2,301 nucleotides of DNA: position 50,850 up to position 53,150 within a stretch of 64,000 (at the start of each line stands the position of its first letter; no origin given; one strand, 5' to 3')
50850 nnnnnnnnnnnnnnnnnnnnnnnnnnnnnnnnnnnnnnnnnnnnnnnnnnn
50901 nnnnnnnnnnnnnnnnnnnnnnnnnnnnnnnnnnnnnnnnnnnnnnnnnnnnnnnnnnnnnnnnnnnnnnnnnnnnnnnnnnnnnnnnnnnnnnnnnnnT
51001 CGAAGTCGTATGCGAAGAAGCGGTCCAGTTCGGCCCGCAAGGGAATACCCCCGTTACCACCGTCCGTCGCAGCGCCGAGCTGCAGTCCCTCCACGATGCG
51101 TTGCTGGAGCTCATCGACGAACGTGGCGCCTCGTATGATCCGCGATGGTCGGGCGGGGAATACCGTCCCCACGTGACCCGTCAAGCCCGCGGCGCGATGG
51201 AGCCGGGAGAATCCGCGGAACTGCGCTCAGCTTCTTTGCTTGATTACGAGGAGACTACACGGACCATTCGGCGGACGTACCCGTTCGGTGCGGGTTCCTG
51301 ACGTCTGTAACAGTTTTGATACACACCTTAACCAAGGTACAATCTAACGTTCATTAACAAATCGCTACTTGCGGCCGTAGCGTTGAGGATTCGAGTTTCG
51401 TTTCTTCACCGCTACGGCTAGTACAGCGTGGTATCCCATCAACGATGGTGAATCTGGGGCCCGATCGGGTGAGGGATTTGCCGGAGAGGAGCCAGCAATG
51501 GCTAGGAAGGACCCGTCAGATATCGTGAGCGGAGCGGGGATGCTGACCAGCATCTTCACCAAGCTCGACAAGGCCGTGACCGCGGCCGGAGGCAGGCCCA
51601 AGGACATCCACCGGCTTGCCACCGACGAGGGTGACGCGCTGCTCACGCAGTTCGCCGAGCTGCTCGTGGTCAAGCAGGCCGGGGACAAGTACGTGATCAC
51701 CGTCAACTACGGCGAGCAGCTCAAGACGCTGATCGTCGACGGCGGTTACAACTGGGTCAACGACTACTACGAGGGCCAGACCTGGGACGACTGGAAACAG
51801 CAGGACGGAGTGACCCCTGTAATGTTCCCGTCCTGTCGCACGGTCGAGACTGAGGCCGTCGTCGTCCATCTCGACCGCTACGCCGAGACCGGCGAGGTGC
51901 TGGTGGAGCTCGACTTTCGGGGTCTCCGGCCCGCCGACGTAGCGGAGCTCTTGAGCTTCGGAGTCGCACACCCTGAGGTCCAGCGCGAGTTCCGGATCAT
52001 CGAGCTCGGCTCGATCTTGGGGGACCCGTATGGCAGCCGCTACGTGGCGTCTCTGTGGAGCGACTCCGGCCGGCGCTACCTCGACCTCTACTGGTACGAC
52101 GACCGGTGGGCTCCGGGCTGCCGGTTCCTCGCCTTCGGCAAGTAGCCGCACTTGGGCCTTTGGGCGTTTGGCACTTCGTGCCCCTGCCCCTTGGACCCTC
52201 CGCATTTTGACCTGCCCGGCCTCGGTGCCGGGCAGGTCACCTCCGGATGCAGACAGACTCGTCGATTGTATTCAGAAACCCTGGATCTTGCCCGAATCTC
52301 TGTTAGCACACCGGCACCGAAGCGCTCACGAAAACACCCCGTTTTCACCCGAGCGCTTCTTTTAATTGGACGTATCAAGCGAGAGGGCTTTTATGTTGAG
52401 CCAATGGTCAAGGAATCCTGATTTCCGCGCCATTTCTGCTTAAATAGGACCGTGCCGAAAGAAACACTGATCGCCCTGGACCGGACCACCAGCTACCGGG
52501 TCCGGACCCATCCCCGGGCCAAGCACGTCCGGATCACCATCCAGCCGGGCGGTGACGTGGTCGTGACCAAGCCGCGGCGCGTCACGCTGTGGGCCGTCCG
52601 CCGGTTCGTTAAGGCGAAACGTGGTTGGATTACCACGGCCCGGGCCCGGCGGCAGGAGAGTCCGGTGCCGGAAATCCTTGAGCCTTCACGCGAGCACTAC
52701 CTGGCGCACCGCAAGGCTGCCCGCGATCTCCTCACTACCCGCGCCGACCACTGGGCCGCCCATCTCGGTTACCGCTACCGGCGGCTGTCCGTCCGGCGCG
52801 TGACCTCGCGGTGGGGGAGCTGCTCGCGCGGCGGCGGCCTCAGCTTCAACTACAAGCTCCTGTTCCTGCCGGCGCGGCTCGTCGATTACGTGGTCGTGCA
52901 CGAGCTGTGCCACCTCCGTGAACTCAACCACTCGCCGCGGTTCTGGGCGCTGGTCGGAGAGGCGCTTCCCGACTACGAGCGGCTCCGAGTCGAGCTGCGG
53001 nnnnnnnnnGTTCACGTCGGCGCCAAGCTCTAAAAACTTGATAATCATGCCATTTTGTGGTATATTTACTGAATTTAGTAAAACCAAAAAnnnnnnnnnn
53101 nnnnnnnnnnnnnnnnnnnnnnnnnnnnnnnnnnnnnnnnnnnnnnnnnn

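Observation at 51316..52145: Two paralogous hypothetical genes (51498 and 60145) each preceded by a homologous structured leader with stem covariation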

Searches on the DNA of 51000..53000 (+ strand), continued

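Call 110: search_rna_families(source=L042, start=400, end=2200, threshold=evalue, max_evalue=5)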
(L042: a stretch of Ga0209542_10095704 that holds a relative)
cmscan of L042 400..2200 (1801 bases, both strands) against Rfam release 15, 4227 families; matches with E-value up to 5: 11.
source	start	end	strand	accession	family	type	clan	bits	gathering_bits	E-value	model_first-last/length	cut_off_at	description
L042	1320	1405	+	RF00599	SNORA77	Gene; snRNA; snoRNA; HACA-box;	-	22.8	42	0.059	1-125/125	no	Small nucleolar RNA SNORA77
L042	1768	1808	+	RF02837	anti-hemB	Gene; sRNA;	-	21.8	49.5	0.03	1-81/81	no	Burkholderia RNA 7 (anti-hemB)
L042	513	560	+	RF01001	mir-609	Gene; miRNA;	-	19.2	98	1.9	1-92/92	no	mir-609 microRNA precursor family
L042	1285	1369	+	RF02868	ncS037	Gene; sRNA;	-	18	112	4.1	1-152/152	no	Burkholderia sRNA 37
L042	996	1079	-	RF01782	ASpks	Gene; antisense;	-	17.1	52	4.2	1-75/75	no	ASpks TB sRNA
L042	657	722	-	RF03465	MIR9666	Gene; miRNA;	-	16.8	88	4.6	13-86/98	no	MIR9666 microRNA precursor family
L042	827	900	-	RF02784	SorX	Gene; sRNA;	-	15.8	46.6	1.4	1-73/73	no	Singlet oxygen resistance RNA X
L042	1895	2023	-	RF02193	TCL6_3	Gene; lncRNA;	-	14.8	40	3.1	1-139/139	no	T-cell leukemia/lymphoma 6 conserved region 3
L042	1324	1377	-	RF01128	sR43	Gene; snRNA; snoRNA; CD-box;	-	14.4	45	1.4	1-56/56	no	Small nucleolar RNA sR42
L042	1764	1924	-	RF00234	glmS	Cis-reg; riboswitch;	-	14.1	37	2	1-167/167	no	glmS glucosamine-6-phosphate activated ribozyme aptamer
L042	1276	1329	+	RF02739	Rev41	Gene; sRNA;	-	11.2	535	2.2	1-480/480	no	Soft rot Enterobacteriaceae Rev 41 sRNA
